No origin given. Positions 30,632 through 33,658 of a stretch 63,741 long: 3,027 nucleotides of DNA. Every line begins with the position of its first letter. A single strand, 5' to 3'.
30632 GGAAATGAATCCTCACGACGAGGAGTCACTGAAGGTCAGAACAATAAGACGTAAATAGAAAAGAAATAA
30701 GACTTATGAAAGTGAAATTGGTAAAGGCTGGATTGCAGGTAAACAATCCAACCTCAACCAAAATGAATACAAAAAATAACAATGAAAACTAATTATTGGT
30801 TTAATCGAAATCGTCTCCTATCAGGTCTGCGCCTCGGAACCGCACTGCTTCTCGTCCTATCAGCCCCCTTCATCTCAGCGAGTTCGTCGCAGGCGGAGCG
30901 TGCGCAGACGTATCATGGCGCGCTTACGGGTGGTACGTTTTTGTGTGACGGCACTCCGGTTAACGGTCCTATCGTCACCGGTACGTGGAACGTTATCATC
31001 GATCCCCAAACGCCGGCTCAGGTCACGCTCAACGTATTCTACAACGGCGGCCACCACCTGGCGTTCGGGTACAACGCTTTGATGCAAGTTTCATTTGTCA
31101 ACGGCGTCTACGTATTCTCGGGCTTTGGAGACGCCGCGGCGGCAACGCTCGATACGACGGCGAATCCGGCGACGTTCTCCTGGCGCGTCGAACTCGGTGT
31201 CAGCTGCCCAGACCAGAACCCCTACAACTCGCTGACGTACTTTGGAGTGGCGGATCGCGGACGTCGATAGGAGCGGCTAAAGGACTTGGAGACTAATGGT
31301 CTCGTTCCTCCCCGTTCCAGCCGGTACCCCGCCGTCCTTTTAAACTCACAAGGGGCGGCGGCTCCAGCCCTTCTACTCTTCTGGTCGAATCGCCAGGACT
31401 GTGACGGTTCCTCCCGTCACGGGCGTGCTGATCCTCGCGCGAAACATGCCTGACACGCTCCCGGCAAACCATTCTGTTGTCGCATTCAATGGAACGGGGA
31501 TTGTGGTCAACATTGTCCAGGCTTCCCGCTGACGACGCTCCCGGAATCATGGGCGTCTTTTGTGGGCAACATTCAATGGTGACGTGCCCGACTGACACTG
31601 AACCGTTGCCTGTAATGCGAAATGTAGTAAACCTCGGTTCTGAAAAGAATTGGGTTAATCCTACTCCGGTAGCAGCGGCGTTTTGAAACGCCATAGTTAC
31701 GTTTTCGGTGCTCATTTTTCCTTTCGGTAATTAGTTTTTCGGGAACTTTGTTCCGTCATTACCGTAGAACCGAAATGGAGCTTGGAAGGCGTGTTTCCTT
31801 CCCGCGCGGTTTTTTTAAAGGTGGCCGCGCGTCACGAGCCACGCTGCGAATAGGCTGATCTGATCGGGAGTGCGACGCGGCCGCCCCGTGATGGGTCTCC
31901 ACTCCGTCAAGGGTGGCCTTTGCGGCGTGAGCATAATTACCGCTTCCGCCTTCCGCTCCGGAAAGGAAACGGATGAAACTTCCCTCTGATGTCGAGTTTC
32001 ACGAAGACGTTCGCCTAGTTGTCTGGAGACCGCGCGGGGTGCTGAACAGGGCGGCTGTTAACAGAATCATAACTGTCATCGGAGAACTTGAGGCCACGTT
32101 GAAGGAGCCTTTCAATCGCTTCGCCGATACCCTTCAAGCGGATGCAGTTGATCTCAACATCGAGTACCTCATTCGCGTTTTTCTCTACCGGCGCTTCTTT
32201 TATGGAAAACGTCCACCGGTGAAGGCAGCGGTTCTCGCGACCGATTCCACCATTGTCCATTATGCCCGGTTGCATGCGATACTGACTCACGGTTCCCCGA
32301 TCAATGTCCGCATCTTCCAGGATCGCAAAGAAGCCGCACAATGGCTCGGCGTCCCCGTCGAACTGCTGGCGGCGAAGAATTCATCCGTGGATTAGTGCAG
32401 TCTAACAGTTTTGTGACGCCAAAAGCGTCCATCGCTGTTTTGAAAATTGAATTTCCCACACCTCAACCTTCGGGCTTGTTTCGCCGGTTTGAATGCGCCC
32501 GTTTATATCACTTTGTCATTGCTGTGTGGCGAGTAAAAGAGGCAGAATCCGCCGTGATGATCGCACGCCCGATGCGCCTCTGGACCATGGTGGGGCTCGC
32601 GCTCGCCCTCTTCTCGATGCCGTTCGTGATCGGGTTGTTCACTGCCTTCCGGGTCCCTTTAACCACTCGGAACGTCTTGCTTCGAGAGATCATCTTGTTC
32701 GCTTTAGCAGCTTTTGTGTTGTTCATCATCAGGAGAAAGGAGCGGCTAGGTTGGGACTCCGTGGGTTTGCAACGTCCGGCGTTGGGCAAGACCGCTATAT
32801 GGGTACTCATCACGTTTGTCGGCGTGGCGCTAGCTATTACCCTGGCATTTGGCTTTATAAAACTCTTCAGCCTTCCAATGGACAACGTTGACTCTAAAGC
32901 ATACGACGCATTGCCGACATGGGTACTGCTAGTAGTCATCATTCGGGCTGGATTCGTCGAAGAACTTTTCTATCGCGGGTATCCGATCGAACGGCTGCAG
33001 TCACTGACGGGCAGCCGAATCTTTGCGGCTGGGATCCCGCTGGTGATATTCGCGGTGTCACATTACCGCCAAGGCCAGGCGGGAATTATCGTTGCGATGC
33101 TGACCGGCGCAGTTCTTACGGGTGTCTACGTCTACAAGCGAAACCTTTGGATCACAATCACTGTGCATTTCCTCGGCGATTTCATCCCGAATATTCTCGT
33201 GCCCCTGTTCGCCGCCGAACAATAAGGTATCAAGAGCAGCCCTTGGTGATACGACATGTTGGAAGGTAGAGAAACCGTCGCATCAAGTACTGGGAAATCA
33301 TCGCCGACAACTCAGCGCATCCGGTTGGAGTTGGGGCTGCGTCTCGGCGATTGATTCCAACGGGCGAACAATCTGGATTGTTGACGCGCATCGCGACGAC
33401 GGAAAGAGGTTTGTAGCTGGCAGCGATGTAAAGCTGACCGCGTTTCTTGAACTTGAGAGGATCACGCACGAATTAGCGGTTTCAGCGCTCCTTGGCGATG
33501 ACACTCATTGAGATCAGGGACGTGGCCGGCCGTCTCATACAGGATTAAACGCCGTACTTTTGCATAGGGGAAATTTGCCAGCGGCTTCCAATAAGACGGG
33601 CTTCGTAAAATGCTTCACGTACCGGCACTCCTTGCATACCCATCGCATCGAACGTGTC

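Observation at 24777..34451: Intact tRNA-Arg(ACG) bracketed by an upstream 5' half and a downstream 3' half that overlap by the anticodon-loop pentamer ACGGA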

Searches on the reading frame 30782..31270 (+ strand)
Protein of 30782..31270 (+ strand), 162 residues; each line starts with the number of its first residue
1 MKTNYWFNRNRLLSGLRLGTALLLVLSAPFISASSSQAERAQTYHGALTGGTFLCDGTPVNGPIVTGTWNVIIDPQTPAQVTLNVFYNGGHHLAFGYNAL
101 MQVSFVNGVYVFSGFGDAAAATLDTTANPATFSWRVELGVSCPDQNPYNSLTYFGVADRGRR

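Call 8: search_protein_families(library=pfam, proteins=[window:30782-31270:+], max_evalue=0.01)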
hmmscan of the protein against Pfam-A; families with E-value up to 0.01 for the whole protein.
window:30782-31270:+ (162 aa): 0 families

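Call 71: find_encoding_contigs(protein=window:30782-31270:+, flank=10000, max_places=6)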
Protein window:30782-31270:+ (162 aa): 1 contig read that carries it; 1 place shown.
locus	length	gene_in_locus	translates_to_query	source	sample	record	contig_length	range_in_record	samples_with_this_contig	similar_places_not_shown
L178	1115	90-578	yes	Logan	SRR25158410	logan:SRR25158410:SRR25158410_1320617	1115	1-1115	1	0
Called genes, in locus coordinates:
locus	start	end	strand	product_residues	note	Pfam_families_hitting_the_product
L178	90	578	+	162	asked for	-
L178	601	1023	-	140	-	-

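Call 93: search_protein_families(library=phrogs, proteins=[window:30782-31270:+], max_evalue=0.01)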
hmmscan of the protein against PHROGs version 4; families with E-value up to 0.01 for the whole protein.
window:30782-31270:+ (162 aa): 0 families

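Call 94: search_protein_families(library=padloc, proteins=[window:30782-31270:+], max_evalue=0.001)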
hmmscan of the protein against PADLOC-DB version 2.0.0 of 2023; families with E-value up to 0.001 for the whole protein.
window:30782-31270:+ (162 aa): 0 families

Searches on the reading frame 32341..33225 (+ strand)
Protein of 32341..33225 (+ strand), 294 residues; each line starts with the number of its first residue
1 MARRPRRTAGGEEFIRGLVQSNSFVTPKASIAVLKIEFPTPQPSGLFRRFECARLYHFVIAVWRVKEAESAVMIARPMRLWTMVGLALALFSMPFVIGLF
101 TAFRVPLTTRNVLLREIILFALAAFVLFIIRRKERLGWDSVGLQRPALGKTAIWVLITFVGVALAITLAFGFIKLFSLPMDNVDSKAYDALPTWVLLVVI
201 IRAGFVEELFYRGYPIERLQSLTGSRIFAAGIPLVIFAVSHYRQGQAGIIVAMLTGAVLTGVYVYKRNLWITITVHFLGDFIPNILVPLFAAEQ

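Call 8: search_protein_families(library=pfam, proteins=[window:32341-33225:+], max_evalue=0.01)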
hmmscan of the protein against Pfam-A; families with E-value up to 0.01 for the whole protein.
window:32341-33225:+ (294 aa): 1 family
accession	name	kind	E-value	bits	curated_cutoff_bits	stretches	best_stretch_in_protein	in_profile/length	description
PF02517.21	Rce1-like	-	2.3e-18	66.7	22.4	1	191-281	3-92/93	Type II CAAX prenyl endopeptidase Rce1-like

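Call 70: find_encoding_contigs(protein=window:32341-33225:+, flank=10000, max_places=6)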
Protein window:32341-33225:+ (294 aa): 2 contigs read that carry it; 2 places shown.
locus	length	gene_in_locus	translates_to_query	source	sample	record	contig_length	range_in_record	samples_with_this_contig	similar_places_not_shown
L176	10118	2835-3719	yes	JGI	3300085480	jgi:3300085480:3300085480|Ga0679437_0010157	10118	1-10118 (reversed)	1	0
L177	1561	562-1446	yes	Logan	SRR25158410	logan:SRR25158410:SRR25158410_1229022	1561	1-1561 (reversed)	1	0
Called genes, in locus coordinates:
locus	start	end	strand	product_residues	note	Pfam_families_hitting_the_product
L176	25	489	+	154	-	-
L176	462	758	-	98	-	-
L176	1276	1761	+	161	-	-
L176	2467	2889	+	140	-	-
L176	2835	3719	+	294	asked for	PF02517:Rce1-like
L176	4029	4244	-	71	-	-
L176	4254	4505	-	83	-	-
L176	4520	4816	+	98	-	-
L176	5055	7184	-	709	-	PF16655:PhoD_N, PF16656:Pur_ac_phosph_N (weak), PF09423:PhoD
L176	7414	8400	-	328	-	PF00565:SNase, PF00633:HHH (faint), PF12836:HHH_3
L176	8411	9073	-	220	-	PF01569:PAP2, PF14378:PAP2_3 (weak)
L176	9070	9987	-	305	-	PF00294:PfkB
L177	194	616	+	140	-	-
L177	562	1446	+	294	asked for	PF02517:Rce1-like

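Call 94: search_protein_families(library=padloc, proteins=[window:32341-33225:+], max_evalue=0.001)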
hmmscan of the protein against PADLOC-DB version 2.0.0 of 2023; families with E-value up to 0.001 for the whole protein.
window:32341-33225:+ (294 aa): 0 families

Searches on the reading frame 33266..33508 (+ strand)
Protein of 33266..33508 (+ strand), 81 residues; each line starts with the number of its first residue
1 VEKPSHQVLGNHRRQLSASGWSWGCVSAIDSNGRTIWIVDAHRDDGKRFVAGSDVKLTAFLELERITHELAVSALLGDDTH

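Call 57: find_homologous_proteins(query=window:33266-33508:+, max_evalue=0.001)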
Query seq(81 aa) (81 aa): 7920 proteins with E <= 0.001 among 8000 candidates; the best 120 are listed.
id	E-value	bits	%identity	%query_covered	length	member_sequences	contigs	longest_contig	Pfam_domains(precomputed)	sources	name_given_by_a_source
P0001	1.3e-35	138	96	83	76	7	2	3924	-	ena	-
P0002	2.2e-32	128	67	72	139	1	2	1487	-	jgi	jgi:hypothetical protein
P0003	7.8e-32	126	87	83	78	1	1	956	-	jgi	jgi:hypothetical protein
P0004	1.0e-31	126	91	80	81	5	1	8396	-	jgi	jgi:hypothetical protein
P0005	1.9e-30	122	86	81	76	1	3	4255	-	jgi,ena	jgi:hypothetical protein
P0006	2.1e-30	122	84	83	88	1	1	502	-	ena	-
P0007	2.7e-30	121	86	81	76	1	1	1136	-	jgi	jgi:hypothetical protein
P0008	3.6e-30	121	84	83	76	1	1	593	-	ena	-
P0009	5.2e-30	120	84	83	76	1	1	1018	-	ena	-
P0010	5.2e-30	120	90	78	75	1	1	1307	-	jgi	-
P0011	6.5e-30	120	75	93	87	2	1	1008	-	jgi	jgi:hypothetical protein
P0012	7.1e-30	120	83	81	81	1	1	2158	-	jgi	jgi:hypothetical protein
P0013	1.0e-29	120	82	83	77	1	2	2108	-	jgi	jgi:hypothetical protein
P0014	1.0e-29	119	82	83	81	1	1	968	-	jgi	jgi:hypothetical protein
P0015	1.2e-29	119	84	83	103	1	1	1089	-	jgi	jgi:hypothetical protein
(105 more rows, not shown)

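Call 58: find_encoding_contigs(protein=P0001, flank=10000, max_places=6)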
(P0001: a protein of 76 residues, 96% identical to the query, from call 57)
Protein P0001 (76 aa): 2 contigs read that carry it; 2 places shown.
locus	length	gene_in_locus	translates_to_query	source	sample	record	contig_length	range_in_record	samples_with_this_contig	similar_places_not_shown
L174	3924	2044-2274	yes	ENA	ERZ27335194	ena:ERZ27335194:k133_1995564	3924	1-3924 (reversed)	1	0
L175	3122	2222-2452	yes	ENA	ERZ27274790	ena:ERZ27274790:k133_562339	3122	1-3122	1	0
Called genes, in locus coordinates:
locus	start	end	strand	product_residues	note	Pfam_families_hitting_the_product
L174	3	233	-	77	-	?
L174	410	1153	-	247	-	-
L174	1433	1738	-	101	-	-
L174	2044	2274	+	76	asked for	-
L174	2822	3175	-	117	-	-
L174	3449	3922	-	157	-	?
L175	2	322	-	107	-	?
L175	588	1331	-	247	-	-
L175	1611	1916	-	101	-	-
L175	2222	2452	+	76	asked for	-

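Call 59: find_encoding_contigs(protein=P0004, flank=10000, max_places=6)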
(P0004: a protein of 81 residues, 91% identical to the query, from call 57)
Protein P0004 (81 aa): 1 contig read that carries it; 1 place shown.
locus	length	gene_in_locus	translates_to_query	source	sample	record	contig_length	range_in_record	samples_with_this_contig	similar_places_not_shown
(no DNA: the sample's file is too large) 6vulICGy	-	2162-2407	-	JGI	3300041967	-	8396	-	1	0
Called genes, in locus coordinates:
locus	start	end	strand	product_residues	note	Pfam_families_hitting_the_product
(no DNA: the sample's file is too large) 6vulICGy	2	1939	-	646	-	?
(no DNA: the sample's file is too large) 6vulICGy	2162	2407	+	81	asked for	-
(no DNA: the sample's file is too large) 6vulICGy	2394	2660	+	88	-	-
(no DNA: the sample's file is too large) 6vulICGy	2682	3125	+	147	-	-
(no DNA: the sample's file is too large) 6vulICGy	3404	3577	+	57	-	-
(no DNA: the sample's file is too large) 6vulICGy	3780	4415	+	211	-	-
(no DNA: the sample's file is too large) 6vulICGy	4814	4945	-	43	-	-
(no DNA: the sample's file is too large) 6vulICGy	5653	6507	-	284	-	-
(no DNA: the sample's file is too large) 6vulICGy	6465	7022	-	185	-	-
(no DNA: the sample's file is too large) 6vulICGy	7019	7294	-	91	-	-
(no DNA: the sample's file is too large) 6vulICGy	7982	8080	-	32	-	-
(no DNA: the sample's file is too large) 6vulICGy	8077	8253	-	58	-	-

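Call 97: search_protein_families(library=pfam, proteins=[P0001], max_evalue=0.01)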
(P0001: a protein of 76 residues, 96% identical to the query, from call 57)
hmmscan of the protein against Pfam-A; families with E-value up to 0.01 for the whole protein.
P0001 (76 aa): 0 families
